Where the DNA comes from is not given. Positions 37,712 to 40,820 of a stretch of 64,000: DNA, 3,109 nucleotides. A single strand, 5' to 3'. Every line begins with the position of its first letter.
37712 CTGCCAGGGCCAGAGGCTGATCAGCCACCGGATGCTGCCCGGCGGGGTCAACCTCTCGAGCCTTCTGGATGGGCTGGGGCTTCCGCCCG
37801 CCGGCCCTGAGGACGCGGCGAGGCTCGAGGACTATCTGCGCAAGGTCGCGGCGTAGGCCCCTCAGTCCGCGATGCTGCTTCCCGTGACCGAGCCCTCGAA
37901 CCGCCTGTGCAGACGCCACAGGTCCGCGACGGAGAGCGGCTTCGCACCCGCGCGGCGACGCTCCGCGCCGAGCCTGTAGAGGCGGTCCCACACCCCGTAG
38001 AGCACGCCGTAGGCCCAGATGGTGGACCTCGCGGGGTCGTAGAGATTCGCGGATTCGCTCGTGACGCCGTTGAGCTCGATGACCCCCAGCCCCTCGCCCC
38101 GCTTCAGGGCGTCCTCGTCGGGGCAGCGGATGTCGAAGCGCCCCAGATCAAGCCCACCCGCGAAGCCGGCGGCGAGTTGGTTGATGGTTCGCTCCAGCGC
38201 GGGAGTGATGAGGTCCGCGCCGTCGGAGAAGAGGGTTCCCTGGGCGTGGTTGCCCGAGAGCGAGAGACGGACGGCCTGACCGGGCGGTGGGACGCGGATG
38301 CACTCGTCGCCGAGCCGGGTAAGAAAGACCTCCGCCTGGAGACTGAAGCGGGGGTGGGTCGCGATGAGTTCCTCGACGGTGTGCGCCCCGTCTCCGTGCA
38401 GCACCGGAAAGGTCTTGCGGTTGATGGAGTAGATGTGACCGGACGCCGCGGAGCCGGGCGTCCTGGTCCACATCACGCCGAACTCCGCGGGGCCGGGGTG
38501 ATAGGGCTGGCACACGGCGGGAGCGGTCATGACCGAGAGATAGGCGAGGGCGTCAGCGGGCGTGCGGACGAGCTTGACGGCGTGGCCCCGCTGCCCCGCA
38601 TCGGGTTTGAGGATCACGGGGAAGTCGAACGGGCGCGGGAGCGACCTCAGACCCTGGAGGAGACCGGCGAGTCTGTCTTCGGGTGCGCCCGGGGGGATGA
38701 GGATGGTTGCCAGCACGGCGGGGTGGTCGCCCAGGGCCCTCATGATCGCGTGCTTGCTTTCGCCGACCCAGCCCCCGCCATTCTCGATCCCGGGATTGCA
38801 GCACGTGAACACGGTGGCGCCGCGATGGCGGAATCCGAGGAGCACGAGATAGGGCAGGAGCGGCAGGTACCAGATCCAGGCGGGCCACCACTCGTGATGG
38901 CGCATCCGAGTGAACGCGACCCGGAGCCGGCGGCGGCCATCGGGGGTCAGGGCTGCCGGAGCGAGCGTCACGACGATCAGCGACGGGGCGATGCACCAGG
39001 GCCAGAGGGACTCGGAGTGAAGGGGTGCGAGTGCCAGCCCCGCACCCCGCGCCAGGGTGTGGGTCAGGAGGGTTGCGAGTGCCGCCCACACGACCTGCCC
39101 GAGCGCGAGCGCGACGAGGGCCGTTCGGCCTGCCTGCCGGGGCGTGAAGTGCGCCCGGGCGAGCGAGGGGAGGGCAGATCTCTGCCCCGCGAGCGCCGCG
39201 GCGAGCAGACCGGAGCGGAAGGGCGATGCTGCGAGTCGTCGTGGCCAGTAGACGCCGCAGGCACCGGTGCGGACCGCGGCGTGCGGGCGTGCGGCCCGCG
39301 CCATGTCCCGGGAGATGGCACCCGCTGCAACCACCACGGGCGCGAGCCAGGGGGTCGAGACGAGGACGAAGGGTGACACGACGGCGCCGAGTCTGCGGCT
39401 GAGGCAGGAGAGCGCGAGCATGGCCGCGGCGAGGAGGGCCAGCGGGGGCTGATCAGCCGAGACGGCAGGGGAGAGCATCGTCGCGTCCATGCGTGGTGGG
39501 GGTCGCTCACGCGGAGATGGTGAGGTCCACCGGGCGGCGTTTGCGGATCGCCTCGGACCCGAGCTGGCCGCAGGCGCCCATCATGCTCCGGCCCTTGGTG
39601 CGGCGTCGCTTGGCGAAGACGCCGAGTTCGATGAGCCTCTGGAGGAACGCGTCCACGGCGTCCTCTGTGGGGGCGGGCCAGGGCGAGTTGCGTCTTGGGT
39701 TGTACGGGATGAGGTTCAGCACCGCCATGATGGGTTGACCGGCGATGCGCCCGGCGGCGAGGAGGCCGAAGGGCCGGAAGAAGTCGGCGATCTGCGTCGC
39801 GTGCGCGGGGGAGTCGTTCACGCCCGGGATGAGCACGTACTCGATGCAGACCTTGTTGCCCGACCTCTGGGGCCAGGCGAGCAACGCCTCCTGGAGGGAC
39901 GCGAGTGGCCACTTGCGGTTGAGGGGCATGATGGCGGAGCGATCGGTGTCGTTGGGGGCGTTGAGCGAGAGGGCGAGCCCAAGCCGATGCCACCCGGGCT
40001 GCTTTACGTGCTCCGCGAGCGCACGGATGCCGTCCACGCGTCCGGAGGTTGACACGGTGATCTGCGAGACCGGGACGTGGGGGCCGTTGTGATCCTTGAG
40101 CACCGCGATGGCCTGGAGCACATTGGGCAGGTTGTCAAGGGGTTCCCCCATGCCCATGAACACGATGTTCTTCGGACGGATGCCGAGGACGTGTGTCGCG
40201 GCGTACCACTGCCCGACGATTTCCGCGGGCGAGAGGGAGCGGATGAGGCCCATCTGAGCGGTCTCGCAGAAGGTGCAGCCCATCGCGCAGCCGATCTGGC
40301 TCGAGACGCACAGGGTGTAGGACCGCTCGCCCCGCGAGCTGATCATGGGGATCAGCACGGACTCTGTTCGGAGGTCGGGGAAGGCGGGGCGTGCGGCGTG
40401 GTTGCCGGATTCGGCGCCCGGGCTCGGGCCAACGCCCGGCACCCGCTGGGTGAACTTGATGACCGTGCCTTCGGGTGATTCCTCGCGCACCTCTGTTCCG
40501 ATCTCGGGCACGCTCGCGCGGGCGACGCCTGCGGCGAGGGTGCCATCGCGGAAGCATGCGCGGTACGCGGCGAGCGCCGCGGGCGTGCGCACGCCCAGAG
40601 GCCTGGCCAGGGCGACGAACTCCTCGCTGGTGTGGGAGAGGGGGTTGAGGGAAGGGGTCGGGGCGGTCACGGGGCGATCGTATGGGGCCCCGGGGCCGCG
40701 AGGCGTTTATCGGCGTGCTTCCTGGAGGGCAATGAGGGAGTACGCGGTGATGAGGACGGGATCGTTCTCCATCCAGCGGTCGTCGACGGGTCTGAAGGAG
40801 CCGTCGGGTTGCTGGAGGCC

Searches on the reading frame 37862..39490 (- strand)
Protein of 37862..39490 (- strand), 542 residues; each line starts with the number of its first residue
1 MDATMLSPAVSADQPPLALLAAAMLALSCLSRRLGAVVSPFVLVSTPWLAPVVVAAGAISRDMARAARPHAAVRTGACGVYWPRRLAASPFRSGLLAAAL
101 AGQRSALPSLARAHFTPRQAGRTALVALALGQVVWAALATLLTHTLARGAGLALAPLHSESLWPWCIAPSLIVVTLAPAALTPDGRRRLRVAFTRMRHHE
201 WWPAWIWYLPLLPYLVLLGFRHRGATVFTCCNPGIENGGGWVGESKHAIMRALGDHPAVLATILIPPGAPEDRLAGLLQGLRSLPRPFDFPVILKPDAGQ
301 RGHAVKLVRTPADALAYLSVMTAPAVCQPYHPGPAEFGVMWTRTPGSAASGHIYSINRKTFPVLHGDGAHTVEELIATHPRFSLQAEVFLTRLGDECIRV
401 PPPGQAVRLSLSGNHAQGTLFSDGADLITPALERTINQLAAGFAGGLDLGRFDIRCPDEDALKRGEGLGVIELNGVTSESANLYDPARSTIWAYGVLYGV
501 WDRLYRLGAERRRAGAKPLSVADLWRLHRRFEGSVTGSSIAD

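Call 37: search_protein_families(library=ncbifam, proteins=[window:37862-39490:-], max_evalue=0.001)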
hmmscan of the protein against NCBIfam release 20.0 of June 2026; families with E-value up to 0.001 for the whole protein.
window:37862-39490:- (542 aa): 1 family
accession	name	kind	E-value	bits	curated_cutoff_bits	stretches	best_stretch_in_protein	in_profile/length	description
TIGR02068.2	cya_phycin_syn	equivalog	0.00012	20.2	850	0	274-475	233-444/862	cyanophycin synthetase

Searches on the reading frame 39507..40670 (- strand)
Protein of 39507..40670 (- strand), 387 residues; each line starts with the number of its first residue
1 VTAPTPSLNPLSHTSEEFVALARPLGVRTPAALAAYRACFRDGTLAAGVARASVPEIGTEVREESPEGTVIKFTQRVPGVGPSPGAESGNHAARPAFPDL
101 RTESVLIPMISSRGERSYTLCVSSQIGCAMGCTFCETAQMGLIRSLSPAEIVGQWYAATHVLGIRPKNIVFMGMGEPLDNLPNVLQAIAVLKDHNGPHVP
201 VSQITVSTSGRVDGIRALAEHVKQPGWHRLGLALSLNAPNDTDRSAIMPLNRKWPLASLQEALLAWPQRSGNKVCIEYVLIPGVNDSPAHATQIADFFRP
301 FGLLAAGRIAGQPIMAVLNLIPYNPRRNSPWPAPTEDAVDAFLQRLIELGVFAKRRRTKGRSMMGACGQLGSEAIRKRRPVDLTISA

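Call 37: search_protein_families(library=ncbifam, proteins=[window:39507-40670:-], max_evalue=0.001)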
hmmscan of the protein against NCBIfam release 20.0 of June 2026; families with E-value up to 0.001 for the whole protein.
window:39507-40670:- (387 aa): 8 families
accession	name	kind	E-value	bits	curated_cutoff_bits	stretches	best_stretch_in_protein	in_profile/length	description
TIGR00048.1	rRNA_mod_RlmN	equivalog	2.2e-66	224.2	290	1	100-373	92-345/355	dual-specificity RNA methyltransferase RlmN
NF011031.0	PRK14461.1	equivalog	9.5e-54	182.8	601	1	115-373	105-364/372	ribosomal RNA large subunit methyltransferase N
NF008396.0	PRK11194.1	equivalog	4.7e-52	177.1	633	1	101-377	98-360/379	dual-specificity RNA methyltransferase RlmN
NF000424.4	CfrAB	exception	9.8e-43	146.8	530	1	112-370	93-336/338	Cfr family 23S rRNA (adenine(2503)-C(8))-methyltransferase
NF011024.0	PRK14453.1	equivalog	1.3e-42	146.4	468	1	113-371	98-341/348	23S rRNA (adenine(2503)-C(8))-methyltransferase Cfr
TIGR04432.1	rSAM_Cfr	equivalog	1.4e-42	146.2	550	1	112-370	95-338/341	Cfr family 23S rRNA (adenine(2503)-C(8))-methyltransferase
NF011034.0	PRK14464.1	equivalog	3.5e-41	141.1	422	1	119-378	97-334/348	RNA methyltransferase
NF011040.0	PRK14470.1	equivalog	2.1e-40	139.2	441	1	100-373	83-334/338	ribosomal RNA large subunit methyltransferase N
